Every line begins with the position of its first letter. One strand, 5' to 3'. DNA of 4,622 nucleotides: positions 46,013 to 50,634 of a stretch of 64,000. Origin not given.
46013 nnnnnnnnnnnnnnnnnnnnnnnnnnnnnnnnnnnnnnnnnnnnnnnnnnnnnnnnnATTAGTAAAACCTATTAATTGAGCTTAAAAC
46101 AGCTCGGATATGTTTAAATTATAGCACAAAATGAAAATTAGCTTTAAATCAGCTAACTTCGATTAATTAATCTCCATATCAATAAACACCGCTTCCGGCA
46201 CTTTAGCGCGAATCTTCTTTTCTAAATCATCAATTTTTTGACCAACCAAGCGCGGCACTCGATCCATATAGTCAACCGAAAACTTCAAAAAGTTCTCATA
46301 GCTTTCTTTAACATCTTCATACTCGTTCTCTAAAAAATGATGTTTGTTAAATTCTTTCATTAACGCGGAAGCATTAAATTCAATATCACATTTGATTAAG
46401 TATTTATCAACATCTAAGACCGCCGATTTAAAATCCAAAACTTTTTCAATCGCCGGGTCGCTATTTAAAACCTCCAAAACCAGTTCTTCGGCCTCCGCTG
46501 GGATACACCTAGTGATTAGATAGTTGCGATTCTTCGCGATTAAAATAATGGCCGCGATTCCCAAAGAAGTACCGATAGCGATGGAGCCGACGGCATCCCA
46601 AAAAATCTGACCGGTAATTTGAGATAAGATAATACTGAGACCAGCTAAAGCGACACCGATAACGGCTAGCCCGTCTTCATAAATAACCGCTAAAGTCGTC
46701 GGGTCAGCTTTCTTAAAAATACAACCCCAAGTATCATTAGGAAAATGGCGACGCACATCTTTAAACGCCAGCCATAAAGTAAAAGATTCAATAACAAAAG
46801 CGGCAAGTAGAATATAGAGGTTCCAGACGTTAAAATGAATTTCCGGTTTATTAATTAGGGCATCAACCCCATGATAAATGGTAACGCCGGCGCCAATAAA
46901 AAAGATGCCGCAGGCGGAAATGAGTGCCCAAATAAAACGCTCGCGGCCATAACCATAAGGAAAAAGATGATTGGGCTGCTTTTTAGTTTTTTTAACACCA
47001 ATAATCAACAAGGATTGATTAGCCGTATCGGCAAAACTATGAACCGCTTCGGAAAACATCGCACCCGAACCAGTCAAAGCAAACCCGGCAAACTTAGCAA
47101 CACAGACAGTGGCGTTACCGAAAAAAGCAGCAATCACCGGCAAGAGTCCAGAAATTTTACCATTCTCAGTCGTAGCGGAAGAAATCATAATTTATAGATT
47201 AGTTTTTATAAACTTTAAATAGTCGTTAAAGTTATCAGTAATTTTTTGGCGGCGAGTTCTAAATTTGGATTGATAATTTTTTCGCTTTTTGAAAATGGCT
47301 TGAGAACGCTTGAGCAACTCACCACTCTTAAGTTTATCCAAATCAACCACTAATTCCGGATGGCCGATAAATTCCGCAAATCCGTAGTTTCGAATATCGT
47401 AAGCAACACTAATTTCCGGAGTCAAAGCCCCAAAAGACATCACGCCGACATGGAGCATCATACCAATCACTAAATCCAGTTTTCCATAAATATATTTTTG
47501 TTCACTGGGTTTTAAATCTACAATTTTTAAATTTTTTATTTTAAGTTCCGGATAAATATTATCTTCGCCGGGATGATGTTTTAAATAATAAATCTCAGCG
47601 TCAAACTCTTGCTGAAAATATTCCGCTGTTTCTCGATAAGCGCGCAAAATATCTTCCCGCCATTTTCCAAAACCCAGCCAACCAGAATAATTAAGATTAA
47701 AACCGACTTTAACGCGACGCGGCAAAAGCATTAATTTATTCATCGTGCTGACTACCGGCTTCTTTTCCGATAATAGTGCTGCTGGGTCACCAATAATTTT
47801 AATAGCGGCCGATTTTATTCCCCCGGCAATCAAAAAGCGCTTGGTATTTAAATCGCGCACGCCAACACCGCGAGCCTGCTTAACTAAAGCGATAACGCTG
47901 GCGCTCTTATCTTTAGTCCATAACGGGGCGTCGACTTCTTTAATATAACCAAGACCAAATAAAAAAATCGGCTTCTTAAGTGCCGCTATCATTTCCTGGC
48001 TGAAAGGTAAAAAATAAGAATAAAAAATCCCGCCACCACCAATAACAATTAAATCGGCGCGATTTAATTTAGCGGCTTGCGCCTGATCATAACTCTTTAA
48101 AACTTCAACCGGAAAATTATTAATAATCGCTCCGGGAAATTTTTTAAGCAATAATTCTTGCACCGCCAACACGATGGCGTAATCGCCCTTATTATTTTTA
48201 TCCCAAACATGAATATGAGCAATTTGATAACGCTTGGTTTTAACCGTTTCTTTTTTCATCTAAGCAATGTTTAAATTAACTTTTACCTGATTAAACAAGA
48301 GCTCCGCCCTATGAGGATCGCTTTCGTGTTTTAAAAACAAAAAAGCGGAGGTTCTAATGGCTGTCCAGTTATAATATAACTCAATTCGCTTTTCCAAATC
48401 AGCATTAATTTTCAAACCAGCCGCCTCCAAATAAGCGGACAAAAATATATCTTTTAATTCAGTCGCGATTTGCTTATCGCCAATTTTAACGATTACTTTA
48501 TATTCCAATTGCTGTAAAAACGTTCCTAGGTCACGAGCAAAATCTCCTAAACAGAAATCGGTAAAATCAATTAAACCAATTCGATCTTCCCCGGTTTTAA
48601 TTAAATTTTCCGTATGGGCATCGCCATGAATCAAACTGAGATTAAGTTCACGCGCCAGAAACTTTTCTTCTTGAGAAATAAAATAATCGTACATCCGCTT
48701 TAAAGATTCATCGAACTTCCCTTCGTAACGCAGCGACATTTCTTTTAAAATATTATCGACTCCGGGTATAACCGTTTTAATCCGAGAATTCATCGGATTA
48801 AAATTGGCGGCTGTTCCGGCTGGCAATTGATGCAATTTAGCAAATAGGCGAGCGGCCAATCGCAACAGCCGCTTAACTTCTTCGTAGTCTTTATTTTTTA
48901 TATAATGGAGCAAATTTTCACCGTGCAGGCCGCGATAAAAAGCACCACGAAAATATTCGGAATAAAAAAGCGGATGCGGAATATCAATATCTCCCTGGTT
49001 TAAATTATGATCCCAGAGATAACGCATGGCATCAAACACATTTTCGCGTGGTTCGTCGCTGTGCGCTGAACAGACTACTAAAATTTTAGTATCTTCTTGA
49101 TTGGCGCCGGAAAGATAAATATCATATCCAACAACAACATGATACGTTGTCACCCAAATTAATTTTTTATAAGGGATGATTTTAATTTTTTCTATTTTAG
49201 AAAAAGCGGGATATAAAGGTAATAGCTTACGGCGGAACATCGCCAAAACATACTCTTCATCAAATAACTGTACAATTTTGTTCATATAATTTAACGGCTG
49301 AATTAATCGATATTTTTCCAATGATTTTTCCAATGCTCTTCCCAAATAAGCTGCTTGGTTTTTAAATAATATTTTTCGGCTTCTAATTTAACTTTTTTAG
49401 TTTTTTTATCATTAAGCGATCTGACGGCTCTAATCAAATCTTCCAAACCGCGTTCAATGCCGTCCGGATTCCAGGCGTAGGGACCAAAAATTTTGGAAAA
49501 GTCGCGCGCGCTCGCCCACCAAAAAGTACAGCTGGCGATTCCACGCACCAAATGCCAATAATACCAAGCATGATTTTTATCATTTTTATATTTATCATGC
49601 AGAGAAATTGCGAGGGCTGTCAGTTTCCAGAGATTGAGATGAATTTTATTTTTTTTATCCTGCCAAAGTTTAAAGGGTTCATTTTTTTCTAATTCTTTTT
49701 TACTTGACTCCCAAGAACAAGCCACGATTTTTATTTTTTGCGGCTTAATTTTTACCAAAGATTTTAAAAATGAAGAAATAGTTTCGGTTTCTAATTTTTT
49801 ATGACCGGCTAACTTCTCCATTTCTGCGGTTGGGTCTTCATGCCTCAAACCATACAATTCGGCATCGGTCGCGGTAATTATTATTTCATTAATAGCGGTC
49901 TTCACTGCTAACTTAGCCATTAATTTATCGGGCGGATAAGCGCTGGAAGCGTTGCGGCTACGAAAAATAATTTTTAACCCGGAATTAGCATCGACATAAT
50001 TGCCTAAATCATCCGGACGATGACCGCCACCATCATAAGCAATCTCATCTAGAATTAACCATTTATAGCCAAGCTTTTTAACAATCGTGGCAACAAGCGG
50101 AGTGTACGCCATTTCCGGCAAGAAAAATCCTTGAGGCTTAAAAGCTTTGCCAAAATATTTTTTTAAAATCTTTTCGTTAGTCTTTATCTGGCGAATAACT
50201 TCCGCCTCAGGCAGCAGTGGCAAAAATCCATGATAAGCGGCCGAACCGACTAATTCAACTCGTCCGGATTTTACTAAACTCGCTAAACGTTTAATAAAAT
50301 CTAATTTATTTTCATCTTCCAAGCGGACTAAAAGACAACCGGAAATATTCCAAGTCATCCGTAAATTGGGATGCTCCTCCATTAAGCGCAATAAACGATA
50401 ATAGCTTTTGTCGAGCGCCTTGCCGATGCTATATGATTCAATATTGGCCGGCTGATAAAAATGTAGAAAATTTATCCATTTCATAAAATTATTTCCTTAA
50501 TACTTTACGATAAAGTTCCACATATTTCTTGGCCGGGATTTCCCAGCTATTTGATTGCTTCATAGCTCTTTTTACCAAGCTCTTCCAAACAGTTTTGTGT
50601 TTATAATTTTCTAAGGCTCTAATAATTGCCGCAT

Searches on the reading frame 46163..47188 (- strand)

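Call 83: search_protein_families(library=pfam, proteins=[window:46163-47188:-], max_evalue=0.001)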
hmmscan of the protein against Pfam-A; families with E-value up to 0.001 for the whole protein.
window:46163-47188:- (341 aa): 1 family
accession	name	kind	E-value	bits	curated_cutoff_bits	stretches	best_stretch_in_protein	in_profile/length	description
PF01545.26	Cation_efflux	-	1.1e-35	123.7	26.6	1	18-224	1-197/198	Cation efflux family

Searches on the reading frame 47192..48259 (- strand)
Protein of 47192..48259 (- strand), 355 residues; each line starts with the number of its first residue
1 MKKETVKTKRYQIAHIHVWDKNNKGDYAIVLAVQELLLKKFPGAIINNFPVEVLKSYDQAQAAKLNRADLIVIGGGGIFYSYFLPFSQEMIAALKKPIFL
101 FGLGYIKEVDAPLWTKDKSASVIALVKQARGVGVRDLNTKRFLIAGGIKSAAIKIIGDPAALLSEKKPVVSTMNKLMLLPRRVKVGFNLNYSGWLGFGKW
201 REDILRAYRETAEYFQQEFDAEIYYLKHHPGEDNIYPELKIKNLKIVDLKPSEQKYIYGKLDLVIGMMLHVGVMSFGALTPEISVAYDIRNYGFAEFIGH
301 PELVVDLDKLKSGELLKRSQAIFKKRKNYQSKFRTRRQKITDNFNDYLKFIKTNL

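Call 83: search_protein_families(library=pfam, proteins=[window:47192-48259:-], max_evalue=0.001)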
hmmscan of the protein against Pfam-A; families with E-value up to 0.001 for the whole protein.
window:47192-48259:- (355 aa): 1 family
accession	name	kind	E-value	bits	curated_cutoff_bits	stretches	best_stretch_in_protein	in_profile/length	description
PF04230.19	PS_pyruv_trans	-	2.5e-22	80.5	25.3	1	23-288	1-279/280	Polysaccharide pyruvyl transferase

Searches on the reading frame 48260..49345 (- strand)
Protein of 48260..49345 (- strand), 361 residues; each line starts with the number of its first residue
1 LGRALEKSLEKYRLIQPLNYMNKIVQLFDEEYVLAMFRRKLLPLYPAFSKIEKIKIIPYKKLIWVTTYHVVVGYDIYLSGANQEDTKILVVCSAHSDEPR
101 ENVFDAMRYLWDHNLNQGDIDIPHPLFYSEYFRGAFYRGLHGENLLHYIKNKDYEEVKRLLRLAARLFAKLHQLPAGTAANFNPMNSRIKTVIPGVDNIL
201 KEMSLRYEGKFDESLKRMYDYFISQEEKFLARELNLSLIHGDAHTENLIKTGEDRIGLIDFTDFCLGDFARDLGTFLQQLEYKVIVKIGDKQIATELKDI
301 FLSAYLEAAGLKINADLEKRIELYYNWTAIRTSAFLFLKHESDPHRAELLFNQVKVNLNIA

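Call 83: search_protein_families(library=pfam, proteins=[window:48260-49345:-], max_evalue=0.001)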
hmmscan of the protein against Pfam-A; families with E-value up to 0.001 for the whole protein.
window:48260-49345:- (361 aa): 1 family
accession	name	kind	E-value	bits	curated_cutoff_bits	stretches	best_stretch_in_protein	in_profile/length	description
PF01636.29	APH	-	8.9e-20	71.9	23.2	1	86-281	22-211/239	Phosphotransferase enzyme family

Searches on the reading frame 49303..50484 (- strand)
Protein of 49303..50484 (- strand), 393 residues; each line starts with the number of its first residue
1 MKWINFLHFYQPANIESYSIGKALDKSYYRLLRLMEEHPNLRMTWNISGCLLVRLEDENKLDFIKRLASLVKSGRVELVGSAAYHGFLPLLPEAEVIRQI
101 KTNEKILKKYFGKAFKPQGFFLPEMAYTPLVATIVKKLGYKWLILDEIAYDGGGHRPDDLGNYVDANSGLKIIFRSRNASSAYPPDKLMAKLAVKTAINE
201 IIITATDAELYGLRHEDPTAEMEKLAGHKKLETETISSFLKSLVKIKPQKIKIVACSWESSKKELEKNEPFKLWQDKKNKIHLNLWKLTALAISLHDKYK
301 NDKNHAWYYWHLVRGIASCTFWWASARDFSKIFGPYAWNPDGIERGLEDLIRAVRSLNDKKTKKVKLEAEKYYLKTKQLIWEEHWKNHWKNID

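Call 83: search_protein_families(library=pfam, proteins=[window:49303-50484:-], max_evalue=0.001)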
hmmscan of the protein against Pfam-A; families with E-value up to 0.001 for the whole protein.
window:49303-50484:- (393 aa): 2 families
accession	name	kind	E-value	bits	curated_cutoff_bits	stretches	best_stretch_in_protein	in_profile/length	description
PF03065.20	Glyco_hydro_57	-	3.2e-31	109.2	21.2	1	12-249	34-285/291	Glycosyl hydrolase family 57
PF01522.26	Polysacc_deac_1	-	0.00059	20.2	23.1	1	67-141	51-122/124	Polysaccharide deacetylase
